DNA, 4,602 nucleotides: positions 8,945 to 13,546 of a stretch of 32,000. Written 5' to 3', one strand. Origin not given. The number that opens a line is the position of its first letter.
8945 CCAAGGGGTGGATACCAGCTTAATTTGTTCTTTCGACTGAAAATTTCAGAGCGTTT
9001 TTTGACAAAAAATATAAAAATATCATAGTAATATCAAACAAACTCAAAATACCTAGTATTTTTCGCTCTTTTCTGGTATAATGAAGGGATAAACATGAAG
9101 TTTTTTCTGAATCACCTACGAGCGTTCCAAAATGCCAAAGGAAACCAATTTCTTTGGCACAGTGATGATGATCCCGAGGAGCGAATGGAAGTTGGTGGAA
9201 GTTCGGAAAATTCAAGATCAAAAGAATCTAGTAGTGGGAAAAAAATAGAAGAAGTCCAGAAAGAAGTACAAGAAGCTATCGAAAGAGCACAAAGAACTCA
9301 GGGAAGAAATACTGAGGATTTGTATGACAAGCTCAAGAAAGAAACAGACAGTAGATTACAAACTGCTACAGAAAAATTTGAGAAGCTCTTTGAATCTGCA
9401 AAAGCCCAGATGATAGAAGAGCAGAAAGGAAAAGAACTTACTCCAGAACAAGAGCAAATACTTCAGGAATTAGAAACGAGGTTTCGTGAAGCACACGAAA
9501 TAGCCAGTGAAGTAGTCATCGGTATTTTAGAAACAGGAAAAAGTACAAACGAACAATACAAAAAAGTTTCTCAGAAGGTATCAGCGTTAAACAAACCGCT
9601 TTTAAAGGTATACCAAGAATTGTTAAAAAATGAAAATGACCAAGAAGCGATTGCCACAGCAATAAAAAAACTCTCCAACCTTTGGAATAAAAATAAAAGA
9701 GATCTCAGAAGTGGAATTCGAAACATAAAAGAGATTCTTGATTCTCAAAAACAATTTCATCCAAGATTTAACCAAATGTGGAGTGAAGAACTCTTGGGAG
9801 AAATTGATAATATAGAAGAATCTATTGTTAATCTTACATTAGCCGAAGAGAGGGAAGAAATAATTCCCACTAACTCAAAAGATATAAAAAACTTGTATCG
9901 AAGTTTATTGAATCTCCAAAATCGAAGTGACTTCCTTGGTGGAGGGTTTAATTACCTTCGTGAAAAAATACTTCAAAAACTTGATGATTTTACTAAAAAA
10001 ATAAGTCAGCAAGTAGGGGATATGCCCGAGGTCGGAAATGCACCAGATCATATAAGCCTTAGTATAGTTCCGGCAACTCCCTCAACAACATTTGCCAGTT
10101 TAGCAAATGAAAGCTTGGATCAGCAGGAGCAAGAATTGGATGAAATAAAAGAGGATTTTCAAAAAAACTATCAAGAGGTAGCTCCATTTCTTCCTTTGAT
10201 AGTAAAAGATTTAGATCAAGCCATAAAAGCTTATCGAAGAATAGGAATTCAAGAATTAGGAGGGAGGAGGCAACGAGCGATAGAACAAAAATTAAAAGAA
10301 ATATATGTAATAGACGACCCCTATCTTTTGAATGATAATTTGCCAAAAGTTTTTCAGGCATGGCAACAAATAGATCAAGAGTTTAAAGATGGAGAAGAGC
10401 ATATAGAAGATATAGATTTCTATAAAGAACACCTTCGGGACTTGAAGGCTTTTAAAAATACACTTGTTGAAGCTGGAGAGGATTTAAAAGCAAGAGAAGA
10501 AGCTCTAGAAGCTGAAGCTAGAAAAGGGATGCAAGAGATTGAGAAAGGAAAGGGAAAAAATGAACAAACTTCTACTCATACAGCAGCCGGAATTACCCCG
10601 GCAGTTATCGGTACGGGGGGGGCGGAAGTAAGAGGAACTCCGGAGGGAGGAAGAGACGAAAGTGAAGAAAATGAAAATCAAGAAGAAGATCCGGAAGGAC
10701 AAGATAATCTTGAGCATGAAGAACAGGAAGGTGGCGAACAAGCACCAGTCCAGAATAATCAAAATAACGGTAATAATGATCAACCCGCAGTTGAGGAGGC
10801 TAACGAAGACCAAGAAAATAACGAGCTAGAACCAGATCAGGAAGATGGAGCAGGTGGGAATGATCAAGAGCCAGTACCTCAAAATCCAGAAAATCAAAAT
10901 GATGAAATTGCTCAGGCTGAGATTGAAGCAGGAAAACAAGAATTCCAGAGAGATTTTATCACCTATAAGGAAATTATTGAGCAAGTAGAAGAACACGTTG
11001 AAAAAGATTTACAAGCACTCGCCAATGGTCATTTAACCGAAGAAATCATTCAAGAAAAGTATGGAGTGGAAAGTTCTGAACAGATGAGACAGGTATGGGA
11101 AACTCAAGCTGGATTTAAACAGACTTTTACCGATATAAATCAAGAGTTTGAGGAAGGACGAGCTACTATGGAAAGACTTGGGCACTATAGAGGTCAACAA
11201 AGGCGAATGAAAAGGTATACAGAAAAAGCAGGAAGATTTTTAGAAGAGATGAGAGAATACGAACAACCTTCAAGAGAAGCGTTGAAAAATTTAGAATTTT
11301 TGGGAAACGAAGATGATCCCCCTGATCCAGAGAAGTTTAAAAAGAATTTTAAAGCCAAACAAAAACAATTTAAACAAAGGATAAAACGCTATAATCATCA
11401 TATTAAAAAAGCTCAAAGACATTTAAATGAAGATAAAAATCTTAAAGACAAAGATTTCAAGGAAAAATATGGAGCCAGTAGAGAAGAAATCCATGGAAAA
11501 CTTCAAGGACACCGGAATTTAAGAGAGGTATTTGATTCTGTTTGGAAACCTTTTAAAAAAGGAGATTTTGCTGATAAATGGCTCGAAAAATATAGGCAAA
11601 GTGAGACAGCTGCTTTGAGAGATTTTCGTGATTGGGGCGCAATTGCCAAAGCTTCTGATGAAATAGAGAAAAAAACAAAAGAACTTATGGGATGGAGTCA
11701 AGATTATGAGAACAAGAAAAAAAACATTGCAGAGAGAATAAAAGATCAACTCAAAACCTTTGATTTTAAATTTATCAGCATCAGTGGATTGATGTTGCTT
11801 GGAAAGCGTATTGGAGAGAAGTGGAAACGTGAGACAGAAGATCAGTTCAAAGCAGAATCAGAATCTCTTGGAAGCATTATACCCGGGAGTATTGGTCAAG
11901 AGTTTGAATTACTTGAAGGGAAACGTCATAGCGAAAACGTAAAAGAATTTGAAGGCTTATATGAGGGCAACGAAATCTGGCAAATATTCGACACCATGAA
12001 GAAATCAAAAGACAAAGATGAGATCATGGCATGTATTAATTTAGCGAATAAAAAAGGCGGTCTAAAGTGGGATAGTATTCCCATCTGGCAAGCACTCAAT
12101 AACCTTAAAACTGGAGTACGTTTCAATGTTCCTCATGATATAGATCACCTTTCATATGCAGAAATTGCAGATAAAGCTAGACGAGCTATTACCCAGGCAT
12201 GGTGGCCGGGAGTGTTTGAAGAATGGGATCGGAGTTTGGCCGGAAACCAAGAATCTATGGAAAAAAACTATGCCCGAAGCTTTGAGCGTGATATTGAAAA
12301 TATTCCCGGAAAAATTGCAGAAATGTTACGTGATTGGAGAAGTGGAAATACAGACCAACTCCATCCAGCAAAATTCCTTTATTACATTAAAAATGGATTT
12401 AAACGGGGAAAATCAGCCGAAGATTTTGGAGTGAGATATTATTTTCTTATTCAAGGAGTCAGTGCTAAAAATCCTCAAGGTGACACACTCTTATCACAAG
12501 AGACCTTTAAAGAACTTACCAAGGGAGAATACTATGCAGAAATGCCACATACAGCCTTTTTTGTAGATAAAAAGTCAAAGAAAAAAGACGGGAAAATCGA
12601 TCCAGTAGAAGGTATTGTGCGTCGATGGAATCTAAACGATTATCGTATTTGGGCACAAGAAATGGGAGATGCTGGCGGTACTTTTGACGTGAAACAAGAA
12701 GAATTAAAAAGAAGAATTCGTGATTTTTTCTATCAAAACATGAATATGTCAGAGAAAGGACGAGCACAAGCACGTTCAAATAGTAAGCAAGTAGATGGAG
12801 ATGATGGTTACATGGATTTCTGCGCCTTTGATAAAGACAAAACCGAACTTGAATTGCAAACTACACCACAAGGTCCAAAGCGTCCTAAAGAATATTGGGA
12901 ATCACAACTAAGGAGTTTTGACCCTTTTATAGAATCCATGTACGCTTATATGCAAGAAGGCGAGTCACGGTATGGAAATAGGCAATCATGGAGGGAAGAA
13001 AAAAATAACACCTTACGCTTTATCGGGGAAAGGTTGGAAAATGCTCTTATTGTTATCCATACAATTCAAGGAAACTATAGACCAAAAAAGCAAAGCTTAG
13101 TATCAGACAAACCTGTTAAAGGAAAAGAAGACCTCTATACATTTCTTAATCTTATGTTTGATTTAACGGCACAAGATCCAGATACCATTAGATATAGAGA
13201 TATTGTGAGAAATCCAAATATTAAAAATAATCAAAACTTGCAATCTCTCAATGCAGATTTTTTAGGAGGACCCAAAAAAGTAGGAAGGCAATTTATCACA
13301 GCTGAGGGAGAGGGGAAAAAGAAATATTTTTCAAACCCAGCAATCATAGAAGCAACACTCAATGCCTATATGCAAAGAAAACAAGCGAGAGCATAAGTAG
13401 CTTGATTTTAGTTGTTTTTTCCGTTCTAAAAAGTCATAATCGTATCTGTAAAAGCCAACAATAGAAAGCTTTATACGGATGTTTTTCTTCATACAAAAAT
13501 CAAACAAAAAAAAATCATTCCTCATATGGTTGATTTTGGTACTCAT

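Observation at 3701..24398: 20.7-kb co-directional block of five function-unknown genes: candidate uncharacterised cell-surface or host-attachment apparatus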

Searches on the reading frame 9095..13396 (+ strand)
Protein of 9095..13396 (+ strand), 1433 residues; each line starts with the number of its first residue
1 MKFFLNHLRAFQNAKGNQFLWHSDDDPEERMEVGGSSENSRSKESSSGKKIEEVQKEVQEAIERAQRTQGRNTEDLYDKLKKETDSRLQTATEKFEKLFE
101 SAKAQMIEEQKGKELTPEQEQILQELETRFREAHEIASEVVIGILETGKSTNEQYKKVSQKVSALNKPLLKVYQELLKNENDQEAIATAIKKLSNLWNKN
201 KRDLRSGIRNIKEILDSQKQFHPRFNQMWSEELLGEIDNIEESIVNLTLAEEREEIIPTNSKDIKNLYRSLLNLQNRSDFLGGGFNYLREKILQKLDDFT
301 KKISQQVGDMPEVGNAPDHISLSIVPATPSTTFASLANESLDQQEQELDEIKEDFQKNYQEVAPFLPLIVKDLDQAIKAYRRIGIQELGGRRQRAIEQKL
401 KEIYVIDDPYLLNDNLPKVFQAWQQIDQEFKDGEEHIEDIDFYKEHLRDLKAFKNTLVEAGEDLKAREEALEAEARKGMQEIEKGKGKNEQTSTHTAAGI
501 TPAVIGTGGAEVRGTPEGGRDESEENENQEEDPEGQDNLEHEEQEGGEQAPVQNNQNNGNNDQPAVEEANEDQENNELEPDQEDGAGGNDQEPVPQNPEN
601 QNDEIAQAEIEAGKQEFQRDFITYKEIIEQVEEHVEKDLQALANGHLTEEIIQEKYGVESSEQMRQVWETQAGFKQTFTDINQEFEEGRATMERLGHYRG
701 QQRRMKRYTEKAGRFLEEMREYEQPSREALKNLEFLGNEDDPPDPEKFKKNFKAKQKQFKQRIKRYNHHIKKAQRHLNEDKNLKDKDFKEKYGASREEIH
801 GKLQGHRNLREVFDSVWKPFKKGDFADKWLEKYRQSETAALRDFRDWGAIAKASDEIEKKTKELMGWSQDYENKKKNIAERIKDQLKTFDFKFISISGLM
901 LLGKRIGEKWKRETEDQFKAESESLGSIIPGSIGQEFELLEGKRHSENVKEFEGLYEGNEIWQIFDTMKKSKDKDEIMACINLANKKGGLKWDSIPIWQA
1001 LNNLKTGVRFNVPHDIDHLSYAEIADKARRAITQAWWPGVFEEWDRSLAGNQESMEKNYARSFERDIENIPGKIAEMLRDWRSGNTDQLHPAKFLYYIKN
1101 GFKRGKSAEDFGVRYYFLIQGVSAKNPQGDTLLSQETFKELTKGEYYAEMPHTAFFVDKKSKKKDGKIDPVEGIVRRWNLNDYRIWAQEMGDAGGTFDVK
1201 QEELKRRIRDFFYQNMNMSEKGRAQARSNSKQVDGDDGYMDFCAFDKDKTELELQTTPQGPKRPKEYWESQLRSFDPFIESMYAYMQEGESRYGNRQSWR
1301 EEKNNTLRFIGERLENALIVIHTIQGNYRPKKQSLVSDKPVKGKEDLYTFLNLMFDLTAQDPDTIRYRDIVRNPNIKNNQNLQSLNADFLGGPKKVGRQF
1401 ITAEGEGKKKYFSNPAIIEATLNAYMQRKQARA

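Call 4: search_protein_families(library=pfam, proteins=[window:9095-13396:+], max_evalue=1)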
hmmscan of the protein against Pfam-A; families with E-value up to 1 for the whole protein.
window:9095-13396:+ (1433 aa): 2 families
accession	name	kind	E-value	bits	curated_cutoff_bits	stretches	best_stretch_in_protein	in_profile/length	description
PF14698.11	ASL_C2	-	0.073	14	27.3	1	130-163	18-51/69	Argininosuccinate lyase C-terminal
PF09130.16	DUF1932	-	0.36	11.2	25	0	701-722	24-46/70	Domain of unknown function (DUF1932)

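Call 5: search_protein_families(library=ncbifam, proteins=[window:9095-13396:+], max_evalue=1)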
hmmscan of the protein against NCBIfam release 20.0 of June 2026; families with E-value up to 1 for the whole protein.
window:9095-13396:+ (1433 aa): 1 family
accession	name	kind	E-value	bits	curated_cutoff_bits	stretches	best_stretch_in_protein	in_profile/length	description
NF052344.1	slr1601_fam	subfamily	0.0084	16.1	70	1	82-123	47-88/91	slr1601 family putative cell division protein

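Call 16: find_homologous_proteins(query=window:9095-13396:+)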
Query window:9095-13396:+ (1433 aa): 2 proteins with E <= 0.001 among 8000 candidates.
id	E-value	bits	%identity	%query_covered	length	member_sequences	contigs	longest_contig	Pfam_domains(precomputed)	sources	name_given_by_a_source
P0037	0.0e+0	3220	100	100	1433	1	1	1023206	-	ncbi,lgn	-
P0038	1.9e-51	193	26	44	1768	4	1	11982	-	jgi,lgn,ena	-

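Call 23: search_solved_structures(query=A2, max_evalue=1)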
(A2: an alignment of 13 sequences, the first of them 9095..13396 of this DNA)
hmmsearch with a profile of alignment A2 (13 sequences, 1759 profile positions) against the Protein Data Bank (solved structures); distinct sequences matched with E-value up to 1: 5.
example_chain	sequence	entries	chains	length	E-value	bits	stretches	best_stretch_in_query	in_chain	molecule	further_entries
6kos_A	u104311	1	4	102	0.0065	17.2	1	911-986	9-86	SUWA (Super WA20)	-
1szi_A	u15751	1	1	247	0.007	17.1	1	869-1039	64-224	mannose-6-phosphate receptor binding protein 1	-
8ek4_A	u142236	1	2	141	0.023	15.3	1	468-604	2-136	Ice-binding protein TIP-99a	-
4ilo_A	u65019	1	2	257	0.21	12.2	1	422-582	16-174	CT398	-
8dk1_C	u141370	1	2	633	0.75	10.3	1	331-546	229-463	JetC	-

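Call 66: search_protein_families(library=phrogs, proteins=[window:9095-13396:+], max_evalue=0.01)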
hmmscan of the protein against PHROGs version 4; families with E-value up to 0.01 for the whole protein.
window:9095-13396:+ (1433 aa): 1 family
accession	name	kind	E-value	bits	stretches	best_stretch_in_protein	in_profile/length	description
phrog_5345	-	unknown function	0.001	20.5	1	140-217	19-93/104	-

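Call 67: search_protein_families(library=padloc, proteins=[window:9095-13396:+], max_evalue=0.01)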
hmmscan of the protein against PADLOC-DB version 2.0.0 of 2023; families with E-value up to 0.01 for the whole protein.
window:9095-13396:+ (1433 aa): 0 families

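Call 68: find_encoding_contigs(protein=P0037, flank=10000, max_places=2)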
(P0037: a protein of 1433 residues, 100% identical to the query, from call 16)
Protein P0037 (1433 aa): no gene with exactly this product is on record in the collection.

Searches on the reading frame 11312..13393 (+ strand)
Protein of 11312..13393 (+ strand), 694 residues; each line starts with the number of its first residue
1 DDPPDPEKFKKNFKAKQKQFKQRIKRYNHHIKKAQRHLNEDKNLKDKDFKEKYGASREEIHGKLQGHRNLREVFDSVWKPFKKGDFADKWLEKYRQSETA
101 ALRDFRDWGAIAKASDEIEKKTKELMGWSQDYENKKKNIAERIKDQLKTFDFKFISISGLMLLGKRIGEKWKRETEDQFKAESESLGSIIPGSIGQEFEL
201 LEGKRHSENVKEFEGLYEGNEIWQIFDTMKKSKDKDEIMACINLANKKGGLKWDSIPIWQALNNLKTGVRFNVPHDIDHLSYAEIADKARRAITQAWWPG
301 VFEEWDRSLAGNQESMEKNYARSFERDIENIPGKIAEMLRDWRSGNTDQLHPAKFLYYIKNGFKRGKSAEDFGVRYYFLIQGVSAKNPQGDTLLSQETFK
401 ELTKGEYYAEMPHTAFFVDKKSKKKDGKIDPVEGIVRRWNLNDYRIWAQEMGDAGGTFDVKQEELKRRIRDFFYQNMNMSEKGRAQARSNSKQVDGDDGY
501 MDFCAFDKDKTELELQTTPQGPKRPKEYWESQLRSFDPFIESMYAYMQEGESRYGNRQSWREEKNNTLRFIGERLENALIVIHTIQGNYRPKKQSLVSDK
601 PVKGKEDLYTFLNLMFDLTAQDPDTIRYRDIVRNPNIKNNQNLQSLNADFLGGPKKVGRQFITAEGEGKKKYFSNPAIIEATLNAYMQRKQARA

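Call 29: find_homologous_proteins(query=window:11642-13393:+)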
Query window:11642-13393:+: 8000 candidates shared short words with the query, none scored E <= 0.001.

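Call 41: search_protein_families(library=pfam, alignment_id=A5, max_evalue=10)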
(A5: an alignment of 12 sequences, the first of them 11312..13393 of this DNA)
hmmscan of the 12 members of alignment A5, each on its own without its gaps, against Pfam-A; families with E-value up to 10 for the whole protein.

A. member 1, window:11312-13393:+ (694 aa): 7 families
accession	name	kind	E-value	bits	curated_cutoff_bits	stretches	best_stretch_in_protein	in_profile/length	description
PF04108.17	ATG17_like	-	0.022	14.7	43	1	9-151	54-154/355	Autophagy protein ATG17-like domain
PF16427.10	DUF5024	-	0.088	13.6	25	1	619-672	23-76/104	Domain of unknown function (DUF5024)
PF08563.16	P53_TAD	-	0.17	11.8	20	1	394-402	9-17/25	P53 transactivation motif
PF20423.3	AceK_regulatory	-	0.34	10.5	25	1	10-69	28-86/302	Isocitrate dehydrogenase kinase/phosphatase (AceK), regulatory domain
PF14362.11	DUF4407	-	1.4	8.5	31.3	1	8-144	127-237/297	Domain of unknown function (DUF4407)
PF03836.20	RasGAP_C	-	3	8.4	26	1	10-59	59-105/137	RasGAP C-terminus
PF23403.1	LTI65_LTI78_N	-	3.9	8.3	27.8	1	11-62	10-62/72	LTI65/LTI78 CAP160 N-terminal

B. families by the number of members that match (of 12 scanned): 30 families (the first 25 are shown)
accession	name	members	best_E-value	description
PF19726.4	DUF6218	2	0.15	Family of unknown function (DUF6218)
PF19165.5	DUF5847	1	0.013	Family of unknown function (DUF5847)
PF22205.1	Csm6_6H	1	0.018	Csm6 6H domain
PF21814.2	DUF6883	1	0.021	Domain of unknown function (DUF6883)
PF04108.17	ATG17_like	1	0.022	Autophagy protein ATG17-like domain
PF21927.1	McpB_HAMP_2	1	0.022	Methyl-accepting chemotaxis protein McpB, second HAMP domain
PF14307.12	Glyco_tran_WbsX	1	0.037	Glycosyltransferase WbsX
PF13628.12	DUF4142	1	0.04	Domain of unknown function (DUF4142)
PF14703.12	PHM7_cyt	1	0.048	Cytosolic domain of 10TM putative phosphate transporter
PF17193.9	MukF_C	1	0.067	MukF C-terminal domain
PF16427.10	DUF5024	1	0.088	Domain of unknown function (DUF5024)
PF01527.26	HTH_Tnp_1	1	0.09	Transposase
PF04011.17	LemA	1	0.1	LemA family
PF23420.1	DUF7108_C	1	0.11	DUF7108, C-terminal domain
PF04815.20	Sec23_helical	1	0.14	Sec23/Sec24 helical domain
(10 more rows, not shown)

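Call 80: predict_structure(alignment_id=A6)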
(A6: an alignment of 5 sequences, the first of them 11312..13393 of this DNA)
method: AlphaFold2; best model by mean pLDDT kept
length: 694 residues; sequences in the alignment: 5
mean_pLDDT: 51.8   pTM: 0.30
mean pLDDT of the five models: 51.8, 45.0, 44.6, 44.0, 41.9
residues with pLDDT >= 90: 0; 70-90: 170; 50-70: 204; < 50: 320
segments of 3 or more residues with pLDDT < 50: 140-206, 249-257, 259-315, 366-370, 403-501, 517-522, 588-604, 618-671
pLDDT, mean of each block of 10 residues (from residue 1): 64 77 82 76 66 70 78 72 71 74 71 79 78 62 36 29 29 30 27 22 46 75 66 65 60 45 39 30 38 33 30 51 76 73 67 70 53 56 62 57 39 28 28 26 35 27 32 32 35 33 54 53 59 66 65 68 71 69 56 34 48 54 35 29 25 25 30 62 70 60
secondary structure, 60 per line:
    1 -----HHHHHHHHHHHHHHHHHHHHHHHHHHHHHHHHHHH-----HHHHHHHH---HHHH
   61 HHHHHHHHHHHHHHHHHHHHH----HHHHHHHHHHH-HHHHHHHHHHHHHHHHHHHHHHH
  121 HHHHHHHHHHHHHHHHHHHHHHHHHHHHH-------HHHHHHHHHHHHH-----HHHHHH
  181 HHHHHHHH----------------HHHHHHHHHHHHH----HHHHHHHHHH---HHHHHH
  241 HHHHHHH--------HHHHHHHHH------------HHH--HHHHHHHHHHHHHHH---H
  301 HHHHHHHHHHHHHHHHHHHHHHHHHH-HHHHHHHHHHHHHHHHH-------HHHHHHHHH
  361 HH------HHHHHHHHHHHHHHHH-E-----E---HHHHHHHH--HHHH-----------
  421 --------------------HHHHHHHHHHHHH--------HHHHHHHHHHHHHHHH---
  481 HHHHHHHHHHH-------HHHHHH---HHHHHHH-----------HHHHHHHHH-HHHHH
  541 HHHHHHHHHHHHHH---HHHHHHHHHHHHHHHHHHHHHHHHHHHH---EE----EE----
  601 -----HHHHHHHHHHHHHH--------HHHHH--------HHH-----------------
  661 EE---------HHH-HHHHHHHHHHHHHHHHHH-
elements in order (helices of 4 or more, strands of 3 or more residues): H6-40 H46-53 H57-81 H86-96 H98-149 H157-169 H175-188 H205-217 H222-231 H235-247 H256-264 H282-296 H300-326 H328-344 H352-362 H369-384 H396-403 H406-409 H441-453 H462-477 H481-491 H499-504 H508-514 H526-534 H536-554 H558-585 H606-619 H628-632 H676-693
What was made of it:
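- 9095..13396 (+): g4: 1433-aa protein with no signal peptide, presumed cytoplasmic. The N-terminal roughly 850 aa are variable, helical or coiled-coil, and include an acidic low-complexity stretch. The conserved C-terminal domain covers residues about 860-1330 (11672-13084). Residues invariant or missing in at most one of 21 diverse homologues: G926 D975 G988 W992 D993 W1036 W1044 D1182 W1186 D1234 D1237. The AF2 model failed (pLDDT 51.8, call 80).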

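Call 85: find_related_loci(query=A5, collection=metagenome_contigs, flank=10000)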
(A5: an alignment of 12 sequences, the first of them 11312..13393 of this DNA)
Query A5 (694 aa) in metagenome_contigs; peptide patterns used: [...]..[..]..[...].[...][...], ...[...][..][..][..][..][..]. (x = any residue, [..] = any of these).
176 stretches matched a pattern; 13 encode a relative of the query (tblastn E <= 1e-3); 13 distinct loci.
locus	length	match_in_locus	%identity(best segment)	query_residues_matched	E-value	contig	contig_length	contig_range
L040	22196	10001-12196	28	7-694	1e-72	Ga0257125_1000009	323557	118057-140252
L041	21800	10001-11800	30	1-588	1e-70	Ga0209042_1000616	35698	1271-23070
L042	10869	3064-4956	29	5-610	5e-67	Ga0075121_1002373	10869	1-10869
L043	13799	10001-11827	29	5-588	6e-67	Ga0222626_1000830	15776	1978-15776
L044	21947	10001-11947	28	7-632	4e-73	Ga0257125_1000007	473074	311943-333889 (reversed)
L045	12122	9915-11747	26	1-605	9e-55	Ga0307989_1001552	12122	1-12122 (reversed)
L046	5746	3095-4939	25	3-589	3e-42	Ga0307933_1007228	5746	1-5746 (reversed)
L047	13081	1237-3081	25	3-589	4e-42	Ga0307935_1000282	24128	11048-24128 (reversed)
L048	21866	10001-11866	23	3-589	8e-35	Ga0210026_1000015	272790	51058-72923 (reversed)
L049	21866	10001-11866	23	3-589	8e-35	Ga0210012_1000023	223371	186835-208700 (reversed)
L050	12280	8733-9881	26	154-524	2e-20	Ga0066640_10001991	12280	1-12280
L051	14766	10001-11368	23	111-543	1e-18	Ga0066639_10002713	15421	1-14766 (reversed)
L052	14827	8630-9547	24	172-456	1e-14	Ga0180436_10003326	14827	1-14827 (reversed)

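Call 93: search_dna_similar(query=window:11312-13393:+, collection=phages, mode=protein, max_evalue=0.01, max_rows=10)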
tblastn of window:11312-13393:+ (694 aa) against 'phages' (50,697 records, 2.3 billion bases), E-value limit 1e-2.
No match.

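Call 100: search_protein_families(library=pfam, proteins=[L048:36-2012:+, L048:12213-13367:+, L048:13506-14165:+, L048:14353-15003:+, L048:15039-16235:+, L052:2874-4367:+, L052:1149-2870:+, L052:11057-12982:+], max_evalue=0.01)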
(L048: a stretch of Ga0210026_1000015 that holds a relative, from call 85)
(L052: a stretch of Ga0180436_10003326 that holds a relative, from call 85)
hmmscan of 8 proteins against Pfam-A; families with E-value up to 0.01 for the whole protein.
L048:36-2012:+ (658 aa): 6 families
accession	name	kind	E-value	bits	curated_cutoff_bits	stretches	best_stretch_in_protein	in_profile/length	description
PF00689.26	Cation_ATPase_C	-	9.2e-52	175.8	27.3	1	468-652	1-175/175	Cation transporting ATPase, C-terminus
PF00702.32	Hydrolase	-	1.7e-20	74.6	26.4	1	72-398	3-191/191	haloacid dehalogenase-like hydrolase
PF13246.12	Cation_ATPase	-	1.6e-16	60.5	21.7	1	138-219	2-91/91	Cation transport ATPase (P-type)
PF00122.25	E1-E2_ATPase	-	1e-07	32.1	28.1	1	2-54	129-181/181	E1-E2 ATPase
PF12710.13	HAD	-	2.3e-06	28.6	27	1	285-395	88-189/189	haloacid dehalogenase-like hydrolase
PF08282.18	Hydrolase_3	-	5e-05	23.6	20.9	1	376-427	201-251/255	haloacid dehalogenase-like hydrolase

L048:12213-13367:+ (384 aa): 1 family
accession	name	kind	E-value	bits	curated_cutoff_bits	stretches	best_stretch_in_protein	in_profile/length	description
PF00266.25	Aminotran_5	-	9.5e-43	147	21.5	1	6-374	2-371/371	Aminotransferase class-V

L048:13506-14165:+ (219 aa): 2 families
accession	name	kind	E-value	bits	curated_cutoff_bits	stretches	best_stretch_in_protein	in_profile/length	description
PF00117.34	GATase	-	9.6e-17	61.7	22.8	1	63-210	38-188/190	Glutamine amidotransferase class-I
PF07722.19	Peptidase_C26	-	4.2e-07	30.4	20.5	1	99-133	98-132/219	Peptidase C26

L048:14353-15003:+ (216 aa): 1 family
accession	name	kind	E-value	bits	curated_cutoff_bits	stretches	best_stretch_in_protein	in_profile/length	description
PF01813.22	ATP-synt_D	-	3.8e-56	190.5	25.7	1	14-202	3-196/196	ATP synthase subunit D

L048:15039-16235:+ (398 aa): 1 family
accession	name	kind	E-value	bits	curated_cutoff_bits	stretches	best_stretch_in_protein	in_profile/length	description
PF02412.23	TSP_3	-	4.2e-16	58.8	25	2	290-335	1-36/36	Thrombospondin type 3 repeat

L052:2874-4367:+ (497 aa): 0 families

L052:1149-2870:+ (573 aa): 0 families

L052:11057-12982:+ (641 aa): 0 families

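Call 112: search_solved_structures(query=A5, max_evalue=10)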
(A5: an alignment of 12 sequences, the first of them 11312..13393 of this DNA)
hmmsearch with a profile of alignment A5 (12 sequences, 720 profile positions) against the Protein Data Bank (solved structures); distinct sequences matched with E-value up to 10: 0.
